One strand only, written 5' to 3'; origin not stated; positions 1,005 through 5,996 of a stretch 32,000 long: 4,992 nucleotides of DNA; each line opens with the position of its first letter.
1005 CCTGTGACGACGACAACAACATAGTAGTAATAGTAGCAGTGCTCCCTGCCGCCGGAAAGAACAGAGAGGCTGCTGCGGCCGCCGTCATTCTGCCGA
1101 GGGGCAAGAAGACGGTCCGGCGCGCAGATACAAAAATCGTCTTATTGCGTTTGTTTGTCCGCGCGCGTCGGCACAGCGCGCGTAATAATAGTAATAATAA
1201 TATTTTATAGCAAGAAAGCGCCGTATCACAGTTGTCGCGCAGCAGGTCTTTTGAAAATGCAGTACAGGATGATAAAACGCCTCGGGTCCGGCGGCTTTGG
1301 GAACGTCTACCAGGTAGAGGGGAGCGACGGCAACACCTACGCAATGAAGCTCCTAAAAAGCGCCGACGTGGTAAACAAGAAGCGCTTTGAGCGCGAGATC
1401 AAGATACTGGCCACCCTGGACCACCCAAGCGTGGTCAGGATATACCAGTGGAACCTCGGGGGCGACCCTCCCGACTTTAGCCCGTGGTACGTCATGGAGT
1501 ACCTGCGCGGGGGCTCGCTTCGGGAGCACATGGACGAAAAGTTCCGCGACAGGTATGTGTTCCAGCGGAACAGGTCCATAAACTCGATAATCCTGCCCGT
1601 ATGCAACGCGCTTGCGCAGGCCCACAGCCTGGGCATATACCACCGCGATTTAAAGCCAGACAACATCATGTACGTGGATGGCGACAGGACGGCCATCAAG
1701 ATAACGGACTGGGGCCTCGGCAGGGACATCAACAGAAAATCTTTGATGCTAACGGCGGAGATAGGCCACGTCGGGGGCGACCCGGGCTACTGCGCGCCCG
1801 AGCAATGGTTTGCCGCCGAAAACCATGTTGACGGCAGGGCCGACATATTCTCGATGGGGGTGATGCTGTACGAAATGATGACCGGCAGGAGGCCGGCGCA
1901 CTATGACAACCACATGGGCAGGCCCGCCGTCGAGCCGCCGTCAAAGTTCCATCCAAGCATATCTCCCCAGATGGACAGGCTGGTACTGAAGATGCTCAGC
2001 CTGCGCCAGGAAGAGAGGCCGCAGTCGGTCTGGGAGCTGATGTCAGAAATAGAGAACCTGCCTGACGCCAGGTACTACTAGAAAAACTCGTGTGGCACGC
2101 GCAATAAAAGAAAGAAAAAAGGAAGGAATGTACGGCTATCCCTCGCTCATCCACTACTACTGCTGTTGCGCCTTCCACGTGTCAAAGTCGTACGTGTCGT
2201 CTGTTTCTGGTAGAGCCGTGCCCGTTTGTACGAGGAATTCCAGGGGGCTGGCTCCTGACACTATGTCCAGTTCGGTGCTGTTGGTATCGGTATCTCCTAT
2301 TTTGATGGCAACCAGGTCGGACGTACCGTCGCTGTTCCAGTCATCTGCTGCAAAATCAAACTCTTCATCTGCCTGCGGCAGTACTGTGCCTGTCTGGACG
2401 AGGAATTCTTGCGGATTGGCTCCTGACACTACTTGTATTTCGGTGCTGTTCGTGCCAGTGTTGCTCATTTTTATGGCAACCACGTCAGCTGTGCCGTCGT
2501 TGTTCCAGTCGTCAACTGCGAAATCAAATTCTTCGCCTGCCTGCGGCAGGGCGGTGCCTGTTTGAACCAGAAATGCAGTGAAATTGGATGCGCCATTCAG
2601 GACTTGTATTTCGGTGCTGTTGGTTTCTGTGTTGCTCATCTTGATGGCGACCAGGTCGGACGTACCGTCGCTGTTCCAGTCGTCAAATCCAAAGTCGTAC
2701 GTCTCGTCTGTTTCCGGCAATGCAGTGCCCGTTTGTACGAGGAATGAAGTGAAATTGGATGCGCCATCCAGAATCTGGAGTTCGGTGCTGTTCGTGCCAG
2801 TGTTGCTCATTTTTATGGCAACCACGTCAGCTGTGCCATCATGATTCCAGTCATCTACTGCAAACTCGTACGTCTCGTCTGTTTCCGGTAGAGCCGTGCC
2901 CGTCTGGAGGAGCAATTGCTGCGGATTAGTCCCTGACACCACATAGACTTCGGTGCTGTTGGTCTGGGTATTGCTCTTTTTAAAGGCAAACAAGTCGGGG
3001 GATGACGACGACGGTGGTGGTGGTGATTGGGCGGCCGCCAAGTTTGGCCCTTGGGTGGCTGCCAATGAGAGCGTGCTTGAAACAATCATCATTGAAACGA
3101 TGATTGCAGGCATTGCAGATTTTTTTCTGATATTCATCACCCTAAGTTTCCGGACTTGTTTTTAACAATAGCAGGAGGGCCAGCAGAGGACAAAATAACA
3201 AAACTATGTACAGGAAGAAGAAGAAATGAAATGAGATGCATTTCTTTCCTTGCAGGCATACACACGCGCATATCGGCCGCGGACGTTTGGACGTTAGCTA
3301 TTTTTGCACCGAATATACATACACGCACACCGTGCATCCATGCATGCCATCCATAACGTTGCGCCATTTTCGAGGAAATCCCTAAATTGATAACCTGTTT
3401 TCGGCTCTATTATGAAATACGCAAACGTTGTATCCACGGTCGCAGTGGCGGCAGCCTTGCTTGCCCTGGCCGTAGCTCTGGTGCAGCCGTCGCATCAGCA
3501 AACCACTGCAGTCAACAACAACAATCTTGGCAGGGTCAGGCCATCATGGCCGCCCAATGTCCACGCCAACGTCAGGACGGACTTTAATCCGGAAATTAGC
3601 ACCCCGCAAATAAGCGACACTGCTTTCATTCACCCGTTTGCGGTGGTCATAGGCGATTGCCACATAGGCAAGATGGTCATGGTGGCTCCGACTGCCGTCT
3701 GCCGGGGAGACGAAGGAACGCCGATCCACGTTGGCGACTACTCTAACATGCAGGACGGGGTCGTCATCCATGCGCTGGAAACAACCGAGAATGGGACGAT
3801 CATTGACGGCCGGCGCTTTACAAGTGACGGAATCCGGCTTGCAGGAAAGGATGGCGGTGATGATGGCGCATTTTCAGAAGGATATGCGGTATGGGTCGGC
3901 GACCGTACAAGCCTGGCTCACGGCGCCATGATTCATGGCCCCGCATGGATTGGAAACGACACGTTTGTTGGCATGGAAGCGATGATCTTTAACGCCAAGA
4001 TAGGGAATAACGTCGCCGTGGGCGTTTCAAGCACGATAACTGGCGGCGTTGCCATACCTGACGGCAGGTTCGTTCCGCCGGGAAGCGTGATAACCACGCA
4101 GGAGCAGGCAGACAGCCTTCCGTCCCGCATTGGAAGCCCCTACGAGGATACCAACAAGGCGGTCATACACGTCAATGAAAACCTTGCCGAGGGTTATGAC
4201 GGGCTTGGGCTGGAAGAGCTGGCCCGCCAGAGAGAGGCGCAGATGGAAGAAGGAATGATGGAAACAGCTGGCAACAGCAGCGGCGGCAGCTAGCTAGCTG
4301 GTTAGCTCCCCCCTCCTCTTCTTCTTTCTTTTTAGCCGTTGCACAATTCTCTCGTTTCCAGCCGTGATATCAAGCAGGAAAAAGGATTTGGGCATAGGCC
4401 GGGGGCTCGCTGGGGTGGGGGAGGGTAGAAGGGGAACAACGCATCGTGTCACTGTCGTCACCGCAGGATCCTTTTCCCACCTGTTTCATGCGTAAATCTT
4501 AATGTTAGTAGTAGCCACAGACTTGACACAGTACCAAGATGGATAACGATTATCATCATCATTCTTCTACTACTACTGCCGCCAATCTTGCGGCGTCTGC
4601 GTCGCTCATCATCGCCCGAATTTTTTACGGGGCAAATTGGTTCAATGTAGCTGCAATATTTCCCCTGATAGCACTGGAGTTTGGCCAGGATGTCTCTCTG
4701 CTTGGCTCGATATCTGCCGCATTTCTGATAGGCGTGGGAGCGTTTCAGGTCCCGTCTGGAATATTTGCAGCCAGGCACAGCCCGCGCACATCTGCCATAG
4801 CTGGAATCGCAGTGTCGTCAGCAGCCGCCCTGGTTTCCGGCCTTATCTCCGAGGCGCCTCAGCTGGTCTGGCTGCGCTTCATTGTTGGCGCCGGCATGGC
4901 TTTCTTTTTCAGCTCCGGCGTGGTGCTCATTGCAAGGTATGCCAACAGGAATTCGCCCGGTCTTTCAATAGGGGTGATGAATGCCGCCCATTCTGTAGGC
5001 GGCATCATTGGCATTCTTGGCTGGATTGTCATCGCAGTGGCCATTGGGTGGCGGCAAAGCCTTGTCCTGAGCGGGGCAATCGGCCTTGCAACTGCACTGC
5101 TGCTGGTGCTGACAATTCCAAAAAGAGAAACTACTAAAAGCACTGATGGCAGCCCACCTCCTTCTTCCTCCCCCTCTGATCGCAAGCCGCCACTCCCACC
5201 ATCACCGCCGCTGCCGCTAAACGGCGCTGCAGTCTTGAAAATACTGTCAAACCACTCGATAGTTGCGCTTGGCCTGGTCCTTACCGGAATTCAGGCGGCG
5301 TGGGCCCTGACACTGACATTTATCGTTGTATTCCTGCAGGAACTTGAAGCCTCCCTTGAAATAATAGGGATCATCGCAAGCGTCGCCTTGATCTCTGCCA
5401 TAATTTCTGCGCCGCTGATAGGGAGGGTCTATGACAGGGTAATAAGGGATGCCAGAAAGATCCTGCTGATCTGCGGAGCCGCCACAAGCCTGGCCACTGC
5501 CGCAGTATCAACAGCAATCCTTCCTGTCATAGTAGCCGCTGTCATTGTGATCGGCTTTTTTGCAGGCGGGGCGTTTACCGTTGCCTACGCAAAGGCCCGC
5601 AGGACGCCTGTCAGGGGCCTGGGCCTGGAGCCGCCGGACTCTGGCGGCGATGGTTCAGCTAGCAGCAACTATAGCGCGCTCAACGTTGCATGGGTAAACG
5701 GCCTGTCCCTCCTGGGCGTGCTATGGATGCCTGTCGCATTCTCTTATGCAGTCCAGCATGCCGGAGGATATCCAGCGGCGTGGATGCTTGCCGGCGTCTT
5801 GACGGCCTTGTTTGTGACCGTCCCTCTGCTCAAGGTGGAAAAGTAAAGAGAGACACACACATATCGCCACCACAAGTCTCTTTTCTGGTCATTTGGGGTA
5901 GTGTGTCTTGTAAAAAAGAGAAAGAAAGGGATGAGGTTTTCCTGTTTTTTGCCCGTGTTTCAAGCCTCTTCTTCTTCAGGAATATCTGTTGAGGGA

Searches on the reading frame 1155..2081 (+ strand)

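Call 8: search_protein_families(library=pfam, proteins=[window:1155-2081:+], max_evalue=0.001)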
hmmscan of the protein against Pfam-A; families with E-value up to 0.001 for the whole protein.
window:1155-2081:+ (308 aa): 3 families
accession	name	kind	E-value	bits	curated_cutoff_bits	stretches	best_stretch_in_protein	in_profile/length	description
PF00069.31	Pkinase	-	1.1e-46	159.8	31.7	1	37-290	1-253/263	Protein kinase domain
PF07714.23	PK_Tyr_Ser-Thr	-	3e-28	99.3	23.1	1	39-289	3-249/258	Protein tyrosine and serine/threonine kinase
PF01636.29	APH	-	2.5e-08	34.4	23.2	1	45-135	6-97/239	Phosphotransferase enzyme family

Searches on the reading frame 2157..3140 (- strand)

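Call 8: search_protein_families(library=pfam, proteins=[window:2157-3140:-], max_evalue=0.001)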
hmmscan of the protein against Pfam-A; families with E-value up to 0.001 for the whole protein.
window:2157-3140:- (327 aa): 1 family
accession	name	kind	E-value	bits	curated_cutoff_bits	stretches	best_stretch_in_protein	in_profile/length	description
PF13517.12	FG-GAP_3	-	6.7e-12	46.3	26.9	2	154-221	1-60/61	FG-GAP-like repeat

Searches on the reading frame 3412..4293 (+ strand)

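Call 8: search_protein_families(library=pfam, proteins=[window:3412-4293:+], max_evalue=0.001)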
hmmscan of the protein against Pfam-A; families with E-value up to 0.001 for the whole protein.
window:3412-4293:+ (293 aa): 2 families
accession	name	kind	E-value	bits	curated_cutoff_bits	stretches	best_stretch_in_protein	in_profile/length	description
PF00132.30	Hexapep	-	1e-13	50.8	27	1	65-99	2-36/36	Bacterial transferase hexapeptide (six repeats)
PF25084.1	LbH_EIF2B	-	5.5e-06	26.8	54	1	160-212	4-56/105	EIF2B subunit epsilon LbH domain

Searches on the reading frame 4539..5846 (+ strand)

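Call 8: search_protein_families(library=pfam, proteins=[window:4539-5846:+], max_evalue=0.001)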
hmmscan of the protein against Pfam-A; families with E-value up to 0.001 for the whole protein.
window:4539-5846:+ (435 aa): 2 families
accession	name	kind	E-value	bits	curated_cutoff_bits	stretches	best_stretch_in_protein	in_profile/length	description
PF07690.21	MFS_1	-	8.5e-41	140.4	33.4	2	23-351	1-317/347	Major Facilitator Superfamily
PF12832.13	MFS_1_like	-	6.9e-08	32.4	25.2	1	160-352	136-321/373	MFS_1 like family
